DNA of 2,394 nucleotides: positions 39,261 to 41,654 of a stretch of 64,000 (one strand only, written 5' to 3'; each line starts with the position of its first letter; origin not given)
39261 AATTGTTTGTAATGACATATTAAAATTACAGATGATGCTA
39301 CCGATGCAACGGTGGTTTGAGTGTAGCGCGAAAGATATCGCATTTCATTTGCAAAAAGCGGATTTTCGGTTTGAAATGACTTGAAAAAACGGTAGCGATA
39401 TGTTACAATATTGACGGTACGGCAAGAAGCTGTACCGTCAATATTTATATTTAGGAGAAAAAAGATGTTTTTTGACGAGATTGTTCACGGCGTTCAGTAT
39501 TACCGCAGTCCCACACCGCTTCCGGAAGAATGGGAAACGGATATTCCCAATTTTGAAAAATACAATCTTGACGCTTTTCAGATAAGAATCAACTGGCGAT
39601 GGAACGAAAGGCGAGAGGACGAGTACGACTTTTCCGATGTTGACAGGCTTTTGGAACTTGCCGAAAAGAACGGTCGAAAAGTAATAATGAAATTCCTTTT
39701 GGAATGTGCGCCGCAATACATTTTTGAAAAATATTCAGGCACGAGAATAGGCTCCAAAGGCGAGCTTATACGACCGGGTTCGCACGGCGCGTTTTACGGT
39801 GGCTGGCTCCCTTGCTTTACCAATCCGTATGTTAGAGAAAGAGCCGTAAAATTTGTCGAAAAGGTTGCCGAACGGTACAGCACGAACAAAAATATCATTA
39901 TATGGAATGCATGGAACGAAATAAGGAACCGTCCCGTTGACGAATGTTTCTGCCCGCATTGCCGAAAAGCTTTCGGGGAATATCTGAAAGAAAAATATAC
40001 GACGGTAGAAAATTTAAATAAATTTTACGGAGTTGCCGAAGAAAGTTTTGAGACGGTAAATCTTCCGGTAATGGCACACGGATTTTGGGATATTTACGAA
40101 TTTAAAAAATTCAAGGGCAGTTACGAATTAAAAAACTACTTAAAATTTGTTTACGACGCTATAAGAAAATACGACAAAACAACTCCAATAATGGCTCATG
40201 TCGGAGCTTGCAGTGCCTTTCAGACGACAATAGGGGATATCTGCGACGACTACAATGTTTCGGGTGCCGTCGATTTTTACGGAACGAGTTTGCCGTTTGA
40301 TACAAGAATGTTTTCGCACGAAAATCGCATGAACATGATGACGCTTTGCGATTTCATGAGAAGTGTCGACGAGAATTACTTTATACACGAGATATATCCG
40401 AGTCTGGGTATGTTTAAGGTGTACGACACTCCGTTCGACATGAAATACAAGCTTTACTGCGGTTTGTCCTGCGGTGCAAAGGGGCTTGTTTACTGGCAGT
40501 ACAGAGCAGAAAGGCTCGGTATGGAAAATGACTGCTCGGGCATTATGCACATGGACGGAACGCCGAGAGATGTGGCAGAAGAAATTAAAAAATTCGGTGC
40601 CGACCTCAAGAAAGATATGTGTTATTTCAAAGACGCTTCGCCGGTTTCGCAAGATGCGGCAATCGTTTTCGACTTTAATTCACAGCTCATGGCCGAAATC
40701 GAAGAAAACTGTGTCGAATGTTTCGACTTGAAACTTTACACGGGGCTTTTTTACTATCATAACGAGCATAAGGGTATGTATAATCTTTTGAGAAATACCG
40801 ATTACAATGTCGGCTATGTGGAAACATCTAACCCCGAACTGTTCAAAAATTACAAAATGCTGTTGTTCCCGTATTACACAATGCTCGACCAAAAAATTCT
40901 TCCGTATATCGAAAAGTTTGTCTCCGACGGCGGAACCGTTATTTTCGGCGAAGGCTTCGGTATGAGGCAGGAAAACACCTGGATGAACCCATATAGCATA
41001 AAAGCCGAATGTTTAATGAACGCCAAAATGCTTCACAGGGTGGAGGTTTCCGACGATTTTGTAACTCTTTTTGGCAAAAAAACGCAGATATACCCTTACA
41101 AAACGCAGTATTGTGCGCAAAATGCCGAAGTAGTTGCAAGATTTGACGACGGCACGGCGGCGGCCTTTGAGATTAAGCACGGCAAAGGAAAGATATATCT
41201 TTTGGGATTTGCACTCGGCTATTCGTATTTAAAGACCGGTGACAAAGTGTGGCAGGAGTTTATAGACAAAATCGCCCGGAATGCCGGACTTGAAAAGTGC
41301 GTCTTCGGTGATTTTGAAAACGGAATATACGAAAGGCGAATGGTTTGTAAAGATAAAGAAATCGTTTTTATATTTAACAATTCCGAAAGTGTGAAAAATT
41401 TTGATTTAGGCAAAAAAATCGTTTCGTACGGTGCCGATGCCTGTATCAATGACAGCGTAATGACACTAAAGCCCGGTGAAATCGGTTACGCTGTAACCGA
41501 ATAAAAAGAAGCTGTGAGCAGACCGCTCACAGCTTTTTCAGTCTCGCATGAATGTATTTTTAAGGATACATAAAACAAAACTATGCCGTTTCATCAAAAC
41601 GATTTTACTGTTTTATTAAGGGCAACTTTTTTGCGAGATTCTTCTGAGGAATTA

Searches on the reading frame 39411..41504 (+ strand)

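Call 5: search_protein_families(library=pfam, proteins=[window:39411-41504:+], max_evalue=0.01)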
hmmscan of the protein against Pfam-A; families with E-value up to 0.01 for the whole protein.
window:39411-41504:+ (697 aa): 4 families
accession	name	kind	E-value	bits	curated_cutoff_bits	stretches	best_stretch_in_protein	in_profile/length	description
PF02449.21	Glyco_hydro_42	-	1.4e-44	153.4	21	1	39-401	10-375/376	Beta-galactosidase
PF08532.16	Glyco_hydro_42M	-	4.3e-14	53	25.8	1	415-627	2-206/207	Beta-galactosidase trimerisation domain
PF01301.25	Glyco_hydro_35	-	0.00021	21.4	27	1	28-93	16-81/319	Glycosyl hydrolases family 35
PF00150.24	Cellulase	-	0.0024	17.9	23.5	0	58-176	38-135/272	Cellulase (glycosyl hydrolase family 5)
